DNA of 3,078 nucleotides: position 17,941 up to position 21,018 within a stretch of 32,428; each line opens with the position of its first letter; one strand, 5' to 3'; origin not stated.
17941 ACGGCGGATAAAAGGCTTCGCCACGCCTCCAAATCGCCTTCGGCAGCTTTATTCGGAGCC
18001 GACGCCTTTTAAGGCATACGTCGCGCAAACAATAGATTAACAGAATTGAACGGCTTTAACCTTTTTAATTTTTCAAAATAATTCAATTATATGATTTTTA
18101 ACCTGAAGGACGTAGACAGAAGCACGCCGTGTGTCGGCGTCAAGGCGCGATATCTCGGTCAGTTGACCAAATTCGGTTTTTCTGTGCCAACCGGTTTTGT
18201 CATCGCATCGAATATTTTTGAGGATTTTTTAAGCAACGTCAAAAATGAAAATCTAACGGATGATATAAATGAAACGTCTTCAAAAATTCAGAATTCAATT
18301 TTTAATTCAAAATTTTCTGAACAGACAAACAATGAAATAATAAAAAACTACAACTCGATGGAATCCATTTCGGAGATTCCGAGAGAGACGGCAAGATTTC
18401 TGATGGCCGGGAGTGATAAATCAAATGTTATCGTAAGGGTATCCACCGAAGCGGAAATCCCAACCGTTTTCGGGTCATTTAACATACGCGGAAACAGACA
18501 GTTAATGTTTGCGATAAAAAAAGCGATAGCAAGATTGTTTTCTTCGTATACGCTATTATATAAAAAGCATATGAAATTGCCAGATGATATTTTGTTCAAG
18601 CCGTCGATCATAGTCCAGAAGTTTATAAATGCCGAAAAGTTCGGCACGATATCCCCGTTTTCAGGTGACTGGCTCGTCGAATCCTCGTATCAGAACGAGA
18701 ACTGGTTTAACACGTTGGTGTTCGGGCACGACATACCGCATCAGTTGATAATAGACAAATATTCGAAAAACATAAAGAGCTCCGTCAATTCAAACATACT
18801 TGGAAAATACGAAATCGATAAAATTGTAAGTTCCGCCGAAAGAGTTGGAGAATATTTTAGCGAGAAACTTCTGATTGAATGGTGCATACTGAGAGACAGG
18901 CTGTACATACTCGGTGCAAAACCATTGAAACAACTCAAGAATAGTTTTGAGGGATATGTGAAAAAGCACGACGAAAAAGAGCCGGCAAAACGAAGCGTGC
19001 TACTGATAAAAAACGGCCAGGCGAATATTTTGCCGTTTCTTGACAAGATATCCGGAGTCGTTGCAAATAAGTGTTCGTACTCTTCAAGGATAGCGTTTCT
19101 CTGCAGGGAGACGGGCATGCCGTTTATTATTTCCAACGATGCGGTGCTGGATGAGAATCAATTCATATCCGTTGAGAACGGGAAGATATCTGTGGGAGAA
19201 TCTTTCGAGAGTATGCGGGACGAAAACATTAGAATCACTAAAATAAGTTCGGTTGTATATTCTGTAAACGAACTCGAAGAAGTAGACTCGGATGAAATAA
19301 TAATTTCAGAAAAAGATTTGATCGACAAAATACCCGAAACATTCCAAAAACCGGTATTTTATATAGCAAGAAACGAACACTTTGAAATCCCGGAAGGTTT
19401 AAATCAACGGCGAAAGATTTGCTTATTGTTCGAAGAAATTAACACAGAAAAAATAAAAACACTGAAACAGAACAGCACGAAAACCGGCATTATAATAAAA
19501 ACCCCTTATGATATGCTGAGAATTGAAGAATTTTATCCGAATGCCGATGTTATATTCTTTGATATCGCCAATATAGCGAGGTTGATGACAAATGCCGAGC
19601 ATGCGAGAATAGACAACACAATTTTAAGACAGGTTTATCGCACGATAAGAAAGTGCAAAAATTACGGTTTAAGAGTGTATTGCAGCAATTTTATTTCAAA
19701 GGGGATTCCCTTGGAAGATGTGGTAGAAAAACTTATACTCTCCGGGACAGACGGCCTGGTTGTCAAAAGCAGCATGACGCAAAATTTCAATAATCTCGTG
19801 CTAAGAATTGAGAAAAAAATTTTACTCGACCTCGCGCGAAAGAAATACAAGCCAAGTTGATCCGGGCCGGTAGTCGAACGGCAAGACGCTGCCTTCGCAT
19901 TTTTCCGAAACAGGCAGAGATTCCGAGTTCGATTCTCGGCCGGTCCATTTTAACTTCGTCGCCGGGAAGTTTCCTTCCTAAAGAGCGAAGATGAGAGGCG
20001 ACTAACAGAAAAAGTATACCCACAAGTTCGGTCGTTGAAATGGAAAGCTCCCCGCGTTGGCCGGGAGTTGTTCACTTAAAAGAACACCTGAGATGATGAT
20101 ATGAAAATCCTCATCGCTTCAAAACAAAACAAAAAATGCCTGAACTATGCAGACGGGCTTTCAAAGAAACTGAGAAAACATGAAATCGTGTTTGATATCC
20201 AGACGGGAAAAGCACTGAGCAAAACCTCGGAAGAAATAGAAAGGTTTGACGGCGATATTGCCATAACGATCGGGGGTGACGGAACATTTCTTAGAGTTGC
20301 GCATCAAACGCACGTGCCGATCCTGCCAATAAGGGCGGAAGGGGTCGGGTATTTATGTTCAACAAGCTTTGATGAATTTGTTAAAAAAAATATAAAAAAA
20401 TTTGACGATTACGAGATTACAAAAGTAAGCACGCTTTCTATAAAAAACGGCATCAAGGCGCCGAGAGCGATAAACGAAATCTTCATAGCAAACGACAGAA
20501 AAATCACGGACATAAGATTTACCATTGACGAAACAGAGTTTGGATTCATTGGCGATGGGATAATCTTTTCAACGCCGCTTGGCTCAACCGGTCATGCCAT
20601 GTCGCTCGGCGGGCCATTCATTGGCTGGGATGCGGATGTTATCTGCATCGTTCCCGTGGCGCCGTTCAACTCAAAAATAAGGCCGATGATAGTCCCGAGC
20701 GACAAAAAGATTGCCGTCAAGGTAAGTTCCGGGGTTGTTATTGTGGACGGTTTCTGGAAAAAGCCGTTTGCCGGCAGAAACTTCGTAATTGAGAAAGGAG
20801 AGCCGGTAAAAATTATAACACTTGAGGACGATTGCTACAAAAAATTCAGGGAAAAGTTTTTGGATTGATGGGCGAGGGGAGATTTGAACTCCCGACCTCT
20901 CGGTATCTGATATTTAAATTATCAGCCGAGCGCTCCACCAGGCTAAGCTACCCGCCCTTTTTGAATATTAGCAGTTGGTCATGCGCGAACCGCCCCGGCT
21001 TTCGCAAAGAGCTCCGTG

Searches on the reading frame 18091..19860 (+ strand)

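Call 39: search_protein_families(library=pfam, proteins=[window:18091-19860:+], max_evalue=0.001)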
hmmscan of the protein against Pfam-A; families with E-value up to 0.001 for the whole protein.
window:18091-19860:+ (589 aa): 2 families
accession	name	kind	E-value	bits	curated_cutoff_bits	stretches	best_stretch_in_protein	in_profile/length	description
PF01326.24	PPDK_N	-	7.9e-18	65.3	27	1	14-186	3-184/328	Pyruvate phosphate dikinase, AMP/ATP-binding domain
PF00391.29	PEP-utilizers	-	6.5e-05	22.9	23.1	1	300-355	3-61/72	PEP-utilising enzyme, mobile domain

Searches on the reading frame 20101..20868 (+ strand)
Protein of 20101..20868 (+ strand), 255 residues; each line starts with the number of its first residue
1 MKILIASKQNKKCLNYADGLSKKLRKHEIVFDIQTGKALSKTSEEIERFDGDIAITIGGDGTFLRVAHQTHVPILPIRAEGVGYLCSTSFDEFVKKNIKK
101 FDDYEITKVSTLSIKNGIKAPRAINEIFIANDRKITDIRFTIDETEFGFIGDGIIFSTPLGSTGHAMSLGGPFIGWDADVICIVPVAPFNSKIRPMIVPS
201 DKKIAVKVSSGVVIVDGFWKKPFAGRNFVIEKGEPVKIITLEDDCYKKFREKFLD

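Call 72: search_protein_families(library=pfam, proteins=[window:20101-20868:+], max_evalue=0.0001)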
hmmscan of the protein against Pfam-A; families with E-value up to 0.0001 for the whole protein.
window:20101-20868:+ (255 aa): 2 families
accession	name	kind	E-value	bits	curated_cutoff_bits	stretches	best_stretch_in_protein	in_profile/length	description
PF20143.4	NAD_kinase_C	-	2.3e-15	56.9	23.7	1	149-210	29-90/126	ATP-NAD kinase C-terminal domain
PF01513.26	NAD_kinase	-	6.4e-08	33.4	25.5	1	41-93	60-118/130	ATP-NAD kinase N-terminal domain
